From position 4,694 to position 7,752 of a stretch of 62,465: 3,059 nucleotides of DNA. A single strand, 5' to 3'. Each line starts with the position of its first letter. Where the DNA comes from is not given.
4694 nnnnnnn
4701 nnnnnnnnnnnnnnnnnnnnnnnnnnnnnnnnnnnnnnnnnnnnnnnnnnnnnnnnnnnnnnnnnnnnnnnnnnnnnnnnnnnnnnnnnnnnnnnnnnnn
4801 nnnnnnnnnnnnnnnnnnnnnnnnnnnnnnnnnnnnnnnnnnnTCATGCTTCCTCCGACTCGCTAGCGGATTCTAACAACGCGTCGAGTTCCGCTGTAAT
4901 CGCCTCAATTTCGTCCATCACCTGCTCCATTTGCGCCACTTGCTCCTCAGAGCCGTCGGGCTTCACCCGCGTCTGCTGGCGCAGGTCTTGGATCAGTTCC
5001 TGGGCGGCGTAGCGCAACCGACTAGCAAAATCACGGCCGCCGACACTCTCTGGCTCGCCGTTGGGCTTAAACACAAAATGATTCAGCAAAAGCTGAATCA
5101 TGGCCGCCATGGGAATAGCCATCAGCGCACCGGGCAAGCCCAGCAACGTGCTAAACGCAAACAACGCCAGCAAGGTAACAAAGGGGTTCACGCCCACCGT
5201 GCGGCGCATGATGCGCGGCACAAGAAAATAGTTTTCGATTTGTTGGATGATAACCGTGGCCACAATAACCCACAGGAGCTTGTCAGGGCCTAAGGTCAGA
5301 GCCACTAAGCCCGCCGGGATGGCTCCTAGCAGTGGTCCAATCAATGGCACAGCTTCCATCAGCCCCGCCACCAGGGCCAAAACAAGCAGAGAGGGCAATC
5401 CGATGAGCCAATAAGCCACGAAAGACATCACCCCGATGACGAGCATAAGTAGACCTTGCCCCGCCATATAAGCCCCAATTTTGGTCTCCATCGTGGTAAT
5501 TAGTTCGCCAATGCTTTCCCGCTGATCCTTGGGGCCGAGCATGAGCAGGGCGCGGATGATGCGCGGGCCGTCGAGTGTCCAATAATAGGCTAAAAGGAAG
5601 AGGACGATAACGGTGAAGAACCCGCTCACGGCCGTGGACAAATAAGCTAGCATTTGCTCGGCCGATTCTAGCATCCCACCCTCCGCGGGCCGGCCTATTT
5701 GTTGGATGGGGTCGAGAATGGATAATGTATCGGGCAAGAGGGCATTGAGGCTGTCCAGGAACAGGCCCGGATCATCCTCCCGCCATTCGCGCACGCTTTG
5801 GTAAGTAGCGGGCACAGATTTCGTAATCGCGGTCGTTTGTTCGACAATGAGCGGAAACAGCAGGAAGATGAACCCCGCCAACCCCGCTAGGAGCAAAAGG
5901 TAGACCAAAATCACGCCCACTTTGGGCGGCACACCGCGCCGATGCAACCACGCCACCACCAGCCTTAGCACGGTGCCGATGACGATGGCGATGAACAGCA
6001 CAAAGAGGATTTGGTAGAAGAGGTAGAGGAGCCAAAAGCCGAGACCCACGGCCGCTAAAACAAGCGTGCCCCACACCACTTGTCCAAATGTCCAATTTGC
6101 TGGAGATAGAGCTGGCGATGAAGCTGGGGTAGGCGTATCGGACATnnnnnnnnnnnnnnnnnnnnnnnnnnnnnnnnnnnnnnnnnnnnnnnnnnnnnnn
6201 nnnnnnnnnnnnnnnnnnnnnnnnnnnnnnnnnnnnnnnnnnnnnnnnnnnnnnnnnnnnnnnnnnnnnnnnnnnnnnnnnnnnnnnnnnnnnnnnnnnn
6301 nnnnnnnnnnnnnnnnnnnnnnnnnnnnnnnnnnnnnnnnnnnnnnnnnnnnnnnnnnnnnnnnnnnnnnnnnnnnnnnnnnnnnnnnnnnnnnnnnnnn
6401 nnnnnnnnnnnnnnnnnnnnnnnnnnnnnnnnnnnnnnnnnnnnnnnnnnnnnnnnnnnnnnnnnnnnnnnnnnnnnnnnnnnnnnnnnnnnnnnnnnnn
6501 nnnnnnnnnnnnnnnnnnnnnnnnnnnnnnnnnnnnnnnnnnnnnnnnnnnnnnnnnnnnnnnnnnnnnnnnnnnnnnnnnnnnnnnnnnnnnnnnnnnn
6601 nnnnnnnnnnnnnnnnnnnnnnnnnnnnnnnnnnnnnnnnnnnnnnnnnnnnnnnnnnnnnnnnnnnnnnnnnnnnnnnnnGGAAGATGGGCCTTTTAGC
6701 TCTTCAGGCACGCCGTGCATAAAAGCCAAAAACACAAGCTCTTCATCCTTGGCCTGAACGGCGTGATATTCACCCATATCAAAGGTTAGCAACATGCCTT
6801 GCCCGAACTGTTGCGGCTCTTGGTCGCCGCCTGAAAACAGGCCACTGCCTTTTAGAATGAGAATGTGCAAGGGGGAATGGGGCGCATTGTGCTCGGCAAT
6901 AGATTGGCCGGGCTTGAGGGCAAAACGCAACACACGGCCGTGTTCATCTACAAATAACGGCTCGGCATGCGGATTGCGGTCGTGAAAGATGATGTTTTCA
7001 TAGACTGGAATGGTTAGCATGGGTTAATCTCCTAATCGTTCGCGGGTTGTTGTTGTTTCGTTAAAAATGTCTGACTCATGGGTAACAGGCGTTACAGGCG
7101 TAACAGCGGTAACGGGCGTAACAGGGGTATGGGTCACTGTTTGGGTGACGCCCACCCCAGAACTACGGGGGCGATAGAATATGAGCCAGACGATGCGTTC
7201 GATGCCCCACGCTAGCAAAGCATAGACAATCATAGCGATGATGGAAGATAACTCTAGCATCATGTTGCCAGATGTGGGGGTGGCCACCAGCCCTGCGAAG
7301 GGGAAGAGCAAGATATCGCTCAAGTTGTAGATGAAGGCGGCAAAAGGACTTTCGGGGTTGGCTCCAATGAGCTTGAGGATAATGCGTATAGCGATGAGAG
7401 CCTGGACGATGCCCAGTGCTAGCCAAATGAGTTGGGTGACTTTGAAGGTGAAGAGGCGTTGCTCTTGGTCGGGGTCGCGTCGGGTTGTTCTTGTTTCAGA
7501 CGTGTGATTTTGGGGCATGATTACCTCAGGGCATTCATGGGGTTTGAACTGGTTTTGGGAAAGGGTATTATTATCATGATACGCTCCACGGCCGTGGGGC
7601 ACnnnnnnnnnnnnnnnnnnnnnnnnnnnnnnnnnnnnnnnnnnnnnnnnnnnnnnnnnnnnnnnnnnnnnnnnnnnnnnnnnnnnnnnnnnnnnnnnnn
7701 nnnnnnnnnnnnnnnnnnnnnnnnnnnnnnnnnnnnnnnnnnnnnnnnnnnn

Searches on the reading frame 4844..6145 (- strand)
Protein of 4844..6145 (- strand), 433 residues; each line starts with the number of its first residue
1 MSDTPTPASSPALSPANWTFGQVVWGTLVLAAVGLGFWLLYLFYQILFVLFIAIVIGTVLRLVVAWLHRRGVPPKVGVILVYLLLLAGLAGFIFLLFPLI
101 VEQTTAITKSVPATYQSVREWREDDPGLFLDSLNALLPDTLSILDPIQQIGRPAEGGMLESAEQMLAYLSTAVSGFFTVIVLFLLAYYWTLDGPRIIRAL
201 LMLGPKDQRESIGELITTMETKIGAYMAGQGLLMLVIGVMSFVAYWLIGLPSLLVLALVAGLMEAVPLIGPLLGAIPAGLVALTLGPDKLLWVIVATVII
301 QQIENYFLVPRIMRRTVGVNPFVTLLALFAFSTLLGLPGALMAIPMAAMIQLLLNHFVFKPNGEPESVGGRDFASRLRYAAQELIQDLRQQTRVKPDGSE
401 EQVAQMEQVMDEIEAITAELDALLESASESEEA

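Call 37: search_protein_families(library=pfam, proteins=[window:4844-6145:-], max_evalue=0.001)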
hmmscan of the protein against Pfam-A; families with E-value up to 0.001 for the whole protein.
window:4844-6145:- (433 aa): 1 family
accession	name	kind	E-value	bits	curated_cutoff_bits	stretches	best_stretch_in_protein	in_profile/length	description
PF01594.21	AI-2E_transport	-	6.4e-58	196.9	34.3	1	28-357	3-326/327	AI-2E family transporter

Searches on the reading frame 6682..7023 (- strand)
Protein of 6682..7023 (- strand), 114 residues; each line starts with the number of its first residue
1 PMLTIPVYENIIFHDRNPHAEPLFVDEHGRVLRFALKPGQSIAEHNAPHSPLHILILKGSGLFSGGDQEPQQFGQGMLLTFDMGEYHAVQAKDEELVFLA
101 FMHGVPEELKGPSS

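Call 39: search_protein_families(library=pfam, proteins=[window:6682-7023:-], max_evalue=0.001)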
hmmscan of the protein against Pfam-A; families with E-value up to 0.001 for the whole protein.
window:6682-7023:- (114 aa): 2 families
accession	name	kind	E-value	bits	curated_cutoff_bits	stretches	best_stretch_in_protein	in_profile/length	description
PF07883.17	Cupin_2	-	1.1e-06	28.7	27.2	1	34-99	3-67/70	Cupin domain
PF19923.4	DUF6386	-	0.00045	20.3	25.9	1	64-103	92-131/145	Family of unknown function (DUF6386)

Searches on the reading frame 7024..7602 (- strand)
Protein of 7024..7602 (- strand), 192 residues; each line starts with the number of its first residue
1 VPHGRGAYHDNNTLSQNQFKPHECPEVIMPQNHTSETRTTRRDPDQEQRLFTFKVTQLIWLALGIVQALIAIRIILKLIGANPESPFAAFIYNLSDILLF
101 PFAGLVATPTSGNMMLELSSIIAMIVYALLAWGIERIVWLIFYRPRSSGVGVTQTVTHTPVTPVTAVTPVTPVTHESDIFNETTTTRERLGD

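Call 37: search_protein_families(library=pfam, proteins=[window:7024-7602:-], max_evalue=0.001)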
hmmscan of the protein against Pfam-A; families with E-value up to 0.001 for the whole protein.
window:7024-7602:- (192 aa): 1 family
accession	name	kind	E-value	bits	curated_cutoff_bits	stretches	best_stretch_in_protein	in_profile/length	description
PF02325.22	YGGT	-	6.6e-09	36.5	27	1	62-131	3-67/70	YGGT family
